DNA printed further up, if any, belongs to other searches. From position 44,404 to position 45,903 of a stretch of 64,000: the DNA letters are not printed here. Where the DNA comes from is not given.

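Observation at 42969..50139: Eight translationally coupled genes that look like an undescribed Arn/Gtr-type pathway making a tailored amino sugar on undecaprenyl phosphate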

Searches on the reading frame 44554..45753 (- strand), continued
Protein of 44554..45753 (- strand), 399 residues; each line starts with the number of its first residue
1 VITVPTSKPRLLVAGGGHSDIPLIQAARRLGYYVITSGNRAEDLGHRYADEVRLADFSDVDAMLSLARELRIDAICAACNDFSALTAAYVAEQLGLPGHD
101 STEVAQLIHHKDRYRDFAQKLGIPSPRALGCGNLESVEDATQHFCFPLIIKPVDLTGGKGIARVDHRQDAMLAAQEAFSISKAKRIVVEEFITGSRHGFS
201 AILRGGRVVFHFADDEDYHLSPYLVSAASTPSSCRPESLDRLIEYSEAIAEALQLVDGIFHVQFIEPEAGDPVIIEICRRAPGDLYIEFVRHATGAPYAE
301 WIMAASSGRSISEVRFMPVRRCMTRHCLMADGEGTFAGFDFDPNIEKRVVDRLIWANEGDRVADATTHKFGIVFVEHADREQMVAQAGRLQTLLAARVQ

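Call 34: find_encoding_contigs(protein=P0117, flank=10000, max_places=1)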
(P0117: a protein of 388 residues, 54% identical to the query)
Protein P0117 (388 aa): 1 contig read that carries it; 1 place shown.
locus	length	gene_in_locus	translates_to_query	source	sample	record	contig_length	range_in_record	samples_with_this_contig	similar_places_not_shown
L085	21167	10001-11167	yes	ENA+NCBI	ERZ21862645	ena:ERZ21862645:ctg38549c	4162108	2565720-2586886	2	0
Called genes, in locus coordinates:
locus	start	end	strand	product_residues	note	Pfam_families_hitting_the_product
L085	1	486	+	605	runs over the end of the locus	PF00664:ABC_membrane, PF00005:ABC_tran, PF02463:SMC_N (faint)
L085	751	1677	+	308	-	PF00535:Glycos_transf_2, PF13641:Glyco_tranf_2_3, PF13632:Glyco_trans_2_3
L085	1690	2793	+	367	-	PF01075:Glyco_transf_9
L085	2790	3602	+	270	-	PF05050:Methyltransf_21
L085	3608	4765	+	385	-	PF13524:Glyco_trans_1_2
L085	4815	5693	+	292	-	PF05050:Methyltransf_21 (faint)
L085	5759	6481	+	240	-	PF03269:DUF268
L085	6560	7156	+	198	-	-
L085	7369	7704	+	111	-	PF00892:EamA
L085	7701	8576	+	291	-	PF13489:Methyltransf_23, PF13847:Methyltransf_31, PF08241:Methyltransf_11, PF08242:Methyltransf_12, PF13649:Methyltransf_25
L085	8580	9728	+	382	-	PF01041:DegT_DnrJ_EryC1, PF00155:Aminotran_1_2 (weak), PF01212:Beta_elim_lyase (weak), PF00266:Aminotran_5 (weak)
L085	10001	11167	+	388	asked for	PF01071:GARS_A, PF02222:ATP-grasp (weak), PF02655:ATP-grasp_3 (weak), PF02786:CPSase_L_D2, PF07478:Dala_Dala_lig_C (weak), PF13535:ATP-grasp_4 (weak)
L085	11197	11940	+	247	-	PF00106:adh_short, PF08659:KR, PF23441:SDR, PF13561:adh_short_C2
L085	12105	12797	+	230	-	PF05711:TylF, PF13578:Methyltransf_24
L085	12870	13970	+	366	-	PF05050:Methyltransf_21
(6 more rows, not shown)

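Call 44: search_protein_families(library=pfam, proteins=[L011:12848-14239:+, L008:5394-7439:+, L014:17179-19077:+, L020:10398-12236:+, L034:14693-16777:+, L075:16332-18017:+, L054:12210-13694:+, L002:13808-15406:-, L073:4587-6329:+], max_evalue=0.1)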
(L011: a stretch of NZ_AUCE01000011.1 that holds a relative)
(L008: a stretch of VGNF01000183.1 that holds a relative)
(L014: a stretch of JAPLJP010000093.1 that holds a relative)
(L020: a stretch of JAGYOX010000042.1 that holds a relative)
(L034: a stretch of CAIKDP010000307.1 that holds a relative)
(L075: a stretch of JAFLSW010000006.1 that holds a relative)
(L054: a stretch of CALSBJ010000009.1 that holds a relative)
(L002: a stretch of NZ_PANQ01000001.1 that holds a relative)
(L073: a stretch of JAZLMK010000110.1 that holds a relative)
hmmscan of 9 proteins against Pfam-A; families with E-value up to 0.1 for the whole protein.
L011:12848-14239:+ (463 aa): 0 families

L008:5394-7439:+ (681 aa): 0 families

L014:17179-19077:+ (632 aa): 1 family
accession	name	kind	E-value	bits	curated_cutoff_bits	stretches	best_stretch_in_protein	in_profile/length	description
PF10134.15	RPA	-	0.037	14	27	1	555-628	141-215/228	Replication initiator protein A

L020:10398-12236:+ (612 aa): 0 families

L034:14693-16777:+ (694 aa): 0 families

L075:16332-18017:+ (561 aa): 0 families

L054:12210-13694:+ (494 aa): 0 families

L002:13808-15406:- (532 aa): 0 families

L073:4587-6329:+ (580 aa): 1 family
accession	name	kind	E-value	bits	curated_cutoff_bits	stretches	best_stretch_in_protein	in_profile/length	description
PF13075.11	DUF3939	-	0.039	14.6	21.3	0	441-478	28-67/134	Protein of unknown function (DUF3939)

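Call 46: search_protein_families(library=pfam, proteins=[L021:7594-9957:+, L031:12309-14660:+, L017:12023-14371:+, L046:7742-9970:+, L022:13247-14617:+, L006:7348-8061:+, L004:7937-8956:+, L028:12508-13548:+, L020:2305-3219:+, L053:12470-13339:+], max_evalue=0.001)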
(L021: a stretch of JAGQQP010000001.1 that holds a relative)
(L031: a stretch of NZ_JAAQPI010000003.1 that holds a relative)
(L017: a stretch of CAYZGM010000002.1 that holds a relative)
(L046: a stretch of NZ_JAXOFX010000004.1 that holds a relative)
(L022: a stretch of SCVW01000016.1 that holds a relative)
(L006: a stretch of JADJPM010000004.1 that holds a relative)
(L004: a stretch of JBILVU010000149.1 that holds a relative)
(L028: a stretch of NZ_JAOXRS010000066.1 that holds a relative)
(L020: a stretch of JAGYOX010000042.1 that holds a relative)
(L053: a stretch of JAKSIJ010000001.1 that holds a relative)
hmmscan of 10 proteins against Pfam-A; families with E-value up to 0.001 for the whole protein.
L021:7594-9957:+ (787 aa): 4 families
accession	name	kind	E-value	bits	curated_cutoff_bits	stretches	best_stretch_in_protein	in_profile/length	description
PF00535.33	Glycos_transf_2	-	5.8e-34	117.9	23.3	1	8-114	1-105/168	Glycosyl transferase family 2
PF04055.27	Radical_SAM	-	3e-14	54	29.5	1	455-595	5-149/166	Radical SAM superfamily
PF13641.12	Glyco_tranf_2_3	-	7.6e-11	42.9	27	1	7-133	3-129/230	Glycosyltransferase like family 2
PF10111.15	Glyco_tranf_2_2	-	1.5e-10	41.5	27.3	1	8-111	1-105/276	Glycosyltransferase like family 2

L031:12309-14660:+ (783 aa): 4 families
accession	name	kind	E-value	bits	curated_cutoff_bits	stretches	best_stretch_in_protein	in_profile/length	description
PF00535.33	Glycos_transf_2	-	2.3e-25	89.9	23.3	1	7-115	1-106/168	Glycosyl transferase family 2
PF04055.27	Radical_SAM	-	1.4e-12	48.6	29.5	1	451-593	5-152/166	Radical SAM superfamily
PF10111.15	Glyco_tranf_2_2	-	5.8e-10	39.5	27.3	1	7-110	1-104/276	Glycosyltransferase like family 2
PF13641.12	Glyco_tranf_2_3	-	4.7e-08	33.8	27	1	6-116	3-112/230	Glycosyltransferase like family 2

L017:12023-14371:+ (782 aa): 4 families
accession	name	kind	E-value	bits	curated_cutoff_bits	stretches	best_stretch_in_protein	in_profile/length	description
PF00535.33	Glycos_transf_2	-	2.3e-34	119.2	23.3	1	4-109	1-104/168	Glycosyl transferase family 2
PF13641.12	Glyco_tranf_2_3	-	6.3e-12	46.4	27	1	3-210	3-208/230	Glycosyltransferase like family 2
PF04055.27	Radical_SAM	-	3.7e-08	34.2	29.5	1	447-587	2-147/166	Radical SAM superfamily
PF10111.15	Glyco_tranf_2_2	-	1.4e-07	31.7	27.3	1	4-101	1-99/276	Glycosyltransferase like family 2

L046:7742-9970:+ (742 aa): 1 family
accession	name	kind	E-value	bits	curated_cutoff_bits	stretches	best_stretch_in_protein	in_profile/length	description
PF13692.12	Glyco_trans_1_4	-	3.5e-06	27.8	27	1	557-652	3-103/142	Glycosyl transferases group 1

L022:13247-14617:+ (456 aa): 1 family
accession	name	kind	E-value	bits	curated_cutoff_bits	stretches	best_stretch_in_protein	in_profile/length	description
PF01474.22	DAHP_synth_2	-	7.7e-190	631.4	27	1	9-445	1-438/438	Class-II DAHP synthetase family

L006:7348-8061:+ (237 aa): 2 families
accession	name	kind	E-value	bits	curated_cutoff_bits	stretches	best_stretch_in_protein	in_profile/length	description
PF13578.12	Methyltransf_24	-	1.7e-14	55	26.3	1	62-194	2-105/105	Methyltransferase domain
PF01596.23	Methyltransf_3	-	1.3e-08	34.9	22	1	42-97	30-85/204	O-methyltransferase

L004:7937-8956:+ (339 aa): 1 family
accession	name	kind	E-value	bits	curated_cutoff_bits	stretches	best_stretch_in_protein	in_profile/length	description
PF00487.30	FA_desaturase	-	1.9e-29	103.6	29.7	1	67-311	3-245/253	Fatty acid desaturase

L028:12508-13548:+ (346 aa): 5 families
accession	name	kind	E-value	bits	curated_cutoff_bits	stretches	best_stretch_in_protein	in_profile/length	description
PF13489.12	Methyltransf_23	-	3.4e-20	72.8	27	1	135-286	12-162/164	Methyltransferase domain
PF08242.18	Methyltransf_12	-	1e-07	33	30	1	150-239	1-98/98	Methyltransferase domain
PF08241.18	Methyltransf_11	-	8.3e-06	26.8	21.2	1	150-241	1-95/95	Methyltransferase domain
PF05180.17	zf-DNL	-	0.00026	21.3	27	1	58-88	5-35/64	DNL zinc finger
PF14354.12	Lar_restr_allev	-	0.00065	20.3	28.6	0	58-92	5-34/58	Restriction alleviation protein Lar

L020:2305-3219:+ (304 aa): 4 families
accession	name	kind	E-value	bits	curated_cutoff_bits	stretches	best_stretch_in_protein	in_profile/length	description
PF05050.19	Methyltransf_21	-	5.3e-22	79.2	22.7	1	100-266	1-172/173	Methyltransferase FkbM domain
PF02475.24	TRM5-TYW2_MTfase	-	3.4e-06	27.5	28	1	90-144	32-85/164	TRM5/TYW2 methyltransferase domain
PF01135.25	PCMT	-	9.8e-05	22.6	20.3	1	88-144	70-123/210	Protein-L-isoaspartate(D-aspartate) O-methyltransferase (PCMT)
PF13847.12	Methyltransf_31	-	0.00067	19.8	27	0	92-147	1-56/145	Methyltransferase domain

L053:12470-13339:+ (289 aa): 4 families
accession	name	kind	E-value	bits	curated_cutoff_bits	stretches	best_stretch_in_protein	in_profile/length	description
PF00589.27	Phage_integrase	-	1.5e-13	51.3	27.1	1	147-272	29-167/172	Phage integrase family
PF13102.12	Phage_int_SAM_5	-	3.8e-13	50.1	22.3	1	12-106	2-98/98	Phage integrase SAM-like domain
PF13495.12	Phage_int_SAM_4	-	5.3e-06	27.2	27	1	24-93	11-81/85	Phage integrase, N-terminal SAM-like domain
PF02899.23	Phage_int_SAM_1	-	1.6e-05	25.5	22.3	1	24-87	11-76/83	Phage integrase, N-terminal SAM-like domain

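Call 58: predict_structure(alignment_id=A1)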
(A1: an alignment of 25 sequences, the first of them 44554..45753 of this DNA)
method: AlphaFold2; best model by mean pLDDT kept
length: 399 residues; sequences in the alignment: 25
mean_pLDDT: 94.0   pTM: 0.91
mean pLDDT of the five models: 94.0, 93.6, 93.1, 93.0, 92.8
residues with pLDDT >= 90: 351; 70-90: 42; 50-70: 2; < 50: 4
segments of 3 or more residues with pLDDT < 50: 1-4
pLDDT, mean of each block of 10 residues (from residue 1): 67 95 97 95 95 93 97 95 95 97 95 93 96 95 94 80 92 94 91 96 98 93 90 96 98 98 96 96 94 98 97 97 96 95 97 95 91 97 91 93
secondary structure, 60 per line:
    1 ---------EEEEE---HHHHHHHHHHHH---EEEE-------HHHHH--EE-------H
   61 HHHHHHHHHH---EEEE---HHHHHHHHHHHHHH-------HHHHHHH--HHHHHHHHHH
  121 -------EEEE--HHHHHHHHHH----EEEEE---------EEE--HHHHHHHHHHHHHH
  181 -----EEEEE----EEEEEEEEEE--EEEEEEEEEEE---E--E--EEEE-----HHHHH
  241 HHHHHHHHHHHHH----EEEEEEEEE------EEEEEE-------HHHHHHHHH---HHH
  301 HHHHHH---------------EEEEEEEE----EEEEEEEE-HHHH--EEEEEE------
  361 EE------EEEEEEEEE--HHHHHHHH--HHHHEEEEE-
elements in order: E10-14 H18-29 E33-36 H44-48 H60-70 E74-77 H81-94 H102-108 H111-120 E128-131 H134-143 E148-152 E162-164 H167-180 E186-190 E195-204 E207-217 E227-230 H236-253 E258-266 E273-278 H286-294 H298-306 E322-329 E334-341 H343-346 E349-354 E369-377 H380-387 H390-393 E394-398

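Call 60: fold_search(model_id=the predicted structure, library=pdb)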
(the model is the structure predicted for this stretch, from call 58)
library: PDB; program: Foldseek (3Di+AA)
matches with E <= 10: 1908; with E <= 0.001: 561
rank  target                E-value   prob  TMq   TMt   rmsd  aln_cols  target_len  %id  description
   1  4dim                  1.6e-30  1.00  0.76  0.77   5.1       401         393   18  Crystal structure of phosphoribosylglycinamide synthetase from Anaerococcus prevotii (released 2012-02-29)
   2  3vot_B                5.3e-26  1.00  0.82  0.83   3.5       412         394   21  Crystal structure of L-amino acid ligase from Bacillus licheniformis (released 2012-11-07)
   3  3vot_A                4.1e-24  1.00  0.84  0.82   3.5       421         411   21  Crystal structure of L-amino acid ligase from Bacillus licheniformis (released 2012-11-07)
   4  3ouu_A                9.0e-24  1.00  0.74  0.67   4.9       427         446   17  Crystal Structure of Biotin Carboxylase-beta-gamma-ATP Complex from Campylobacter jejuni (released 2010-10-20)
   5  3ouz_A                1.7e-23  1.00  0.73  0.66   5.0       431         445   17  Crystal Structure of Biotin Carboxylase-ADP complex from Campylobacter jejuni (released 2010-10-13)
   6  2v58_A                1.8e-23  1.00  0.71  0.64   5.5       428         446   17  CRYSTAL STRUCTURE OF BIOTIN CARBOXYLASE FROM E.COLI IN COMPLEX WITH POTENT INHIBITOR 1 (released 2009-01-13)
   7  9eb8_A                2.5e-23  1.00  0.74  0.65   4.7       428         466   17  Crystal Structure of Biotin Carboxylase from Ankistrodesmus in Complex with ADP (released 2025-11-19)
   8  3jzf_B                2.8e-23  1.00  0.71  0.64   5.5       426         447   16  Crystal structure of biotin carboxylase from E. Coli in complex with benzimidazoles series (released 2009-11-03)
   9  9eb7_A                3.5e-23  1.00  0.64  0.56   7.6       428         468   17  Crystal Structure of Biotin Carboxylase from Ankistrodesmus (released 2025-11-19)
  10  4wd3_A                4.5e-23  1.00  0.75  0.77   4.4       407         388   18  Crystal structure of an L-amino acid ligase RizA (released 2015-09-09)
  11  3jzi_B                4.5e-23  1.00  0.70  0.64   5.5       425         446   16  Crystal structure of biotin carboxylase from E. Coli in complex with benzimidazole series (released 2009-11-03)
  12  3rv4                  5.1e-23  1.00  0.74  0.67   4.8       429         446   17  Crystal structure of E.coli biotin carboxylase R16E mutant in complex with Mg-ADP and bicarbonate (released 2011-05-18)
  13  7wtb_A                5.4e-23  1.00  0.73  0.29   5.1       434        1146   18  Cryo-EM structure of human pyruvate carboxylase with acetyl-CoA (released 2022-11-09)
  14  3ouz_B                1.0e-22  1.00  0.74  0.67   4.9       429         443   17  Crystal Structure of Biotin Carboxylase-ADP complex from Campylobacter jejuni (released 2010-10-13)
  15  2v58_B                1.0e-22  1.00  0.70  0.64   5.5       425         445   16  CRYSTAL STRUCTURE OF BIOTIN CARBOXYLASE FROM E.COLI IN COMPLEX WITH POTENT INHIBITOR 1 (released 2009-01-13)
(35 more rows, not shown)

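Call 83: search_dna_similar(query=window:44554-45753:-, collection=plasmids, mode=protein, max_evalue=1e-20, max_rows=15)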
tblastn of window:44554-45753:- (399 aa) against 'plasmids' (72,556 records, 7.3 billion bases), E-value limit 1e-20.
Records with a match: 9; places in all: 9; records where one place covers at least 80% of the query: 9.
Best place of each record, by identity: <60% 9.
By first word of the organism name: Brachyspira 6; Rhizobium 2; Bacteroides 1.
By predicted mobility (MOB-suite, as given by PLSDB): non-mobilizable 9.
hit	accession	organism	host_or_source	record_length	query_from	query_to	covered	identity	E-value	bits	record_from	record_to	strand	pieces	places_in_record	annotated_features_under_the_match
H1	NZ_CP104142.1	Rhizobium sp. WSM1274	Vicia sp.,cell culture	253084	10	395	97%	31.3%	9e-50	187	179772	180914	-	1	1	ATP-grasp domain-containing protein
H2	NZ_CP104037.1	Rhizobium sp. SRDI969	Pisum sativum,Cell culture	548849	10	395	97%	31.3%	9e-50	187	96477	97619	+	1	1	ATP-grasp domain-containing protein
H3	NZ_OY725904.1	Bacteroides finegoldii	-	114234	3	382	95%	31.5%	8e-47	179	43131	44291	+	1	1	ATP-grasp domain-containing protein | DegT/DnrJ/EryC1/StrS family aminotransferase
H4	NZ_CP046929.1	Brachyspira hyodysenteriae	Sus scrofa domesticus,Fecal swab,feces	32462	10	394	96%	25.6%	4e-38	153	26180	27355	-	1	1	ATP-grasp domain-containing protein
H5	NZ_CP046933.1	Brachyspira hyodysenteriae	Sus scrofa domesticus,Fecal swab,feces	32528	10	394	96%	25.6%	4e-38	153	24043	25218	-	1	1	ATP-grasp domain-containing protein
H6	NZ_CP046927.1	Brachyspira hyodysenteriae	Sus scrofa domesticus,Fecal swab,feces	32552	10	394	96%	25.6%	4e-38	153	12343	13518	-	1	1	ATP-grasp domain-containing protein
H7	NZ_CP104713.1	Brachyspira hyodysenteriae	pig,faecal swab,feces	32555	10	394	96%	25.6%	4e-38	153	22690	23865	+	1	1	ATP-grasp domain-containing protein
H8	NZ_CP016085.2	Brachyspira hyodysenteriae ATCC 27164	Sus scrofa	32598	10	394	96%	25.6%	4e-38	153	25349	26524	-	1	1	ATP-grasp domain-containing protein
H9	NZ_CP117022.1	Brachyspira hyodysenteriae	pig,faecal swab,feces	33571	10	394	96%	25.6%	4e-38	153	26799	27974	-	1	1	ATP-grasp domain-containing protein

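Call 84: get_annotated_region(hit=H3, flank=7000)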
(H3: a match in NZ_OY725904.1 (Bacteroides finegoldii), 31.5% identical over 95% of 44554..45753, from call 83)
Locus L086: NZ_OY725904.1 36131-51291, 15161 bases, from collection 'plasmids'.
description: Bacteroides finegoldii strain Bacteroides finegoldii TSDC17.2-1.1 plasmid 2, complete sequence
organism: Bacteroides finegoldii (NCBI taxid 338188)
taxonomy: Bacteria; Bacteroidota; Bacteroidia; Bacteroidales; Bacteroidaceae; Bacteroides; Bacteroides finegoldii
host: -; source: -; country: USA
typing (MOB-suite, as given by PLSDB): non-mobilizable
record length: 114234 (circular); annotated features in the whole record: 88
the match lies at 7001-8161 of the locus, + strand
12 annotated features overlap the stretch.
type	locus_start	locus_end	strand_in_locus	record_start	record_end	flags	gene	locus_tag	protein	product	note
CDS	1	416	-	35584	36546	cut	-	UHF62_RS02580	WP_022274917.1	glycosyltransferase family 2 protein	-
CDS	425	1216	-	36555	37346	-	-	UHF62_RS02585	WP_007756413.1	polysaccharide deacetylase family protein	-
CDS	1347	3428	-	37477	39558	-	-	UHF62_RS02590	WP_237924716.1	BT4734/BF3469 family protein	-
CDS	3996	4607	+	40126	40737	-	-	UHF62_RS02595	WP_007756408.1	HU family DNA-binding protein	-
CDS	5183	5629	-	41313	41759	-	-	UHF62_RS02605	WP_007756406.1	hypothetical protein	-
CDS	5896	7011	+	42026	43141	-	-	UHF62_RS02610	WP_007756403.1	DegT/DnrJ/EryC1/StrS family aminotransferase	-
CDS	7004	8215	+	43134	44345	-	-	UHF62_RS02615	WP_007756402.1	ATP-grasp domain-containing protein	-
CDS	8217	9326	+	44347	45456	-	-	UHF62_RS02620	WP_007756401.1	ATP-grasp domain-containing protein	-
CDS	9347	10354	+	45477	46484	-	-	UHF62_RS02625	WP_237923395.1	NAD(P)-dependent oxidoreductase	-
CDS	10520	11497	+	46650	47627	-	-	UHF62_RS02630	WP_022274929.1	glycosyltransferase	-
CDS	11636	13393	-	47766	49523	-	-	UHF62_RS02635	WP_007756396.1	LTA synthase family protein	-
CDS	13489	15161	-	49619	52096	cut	-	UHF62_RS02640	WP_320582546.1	glycosyltransferase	-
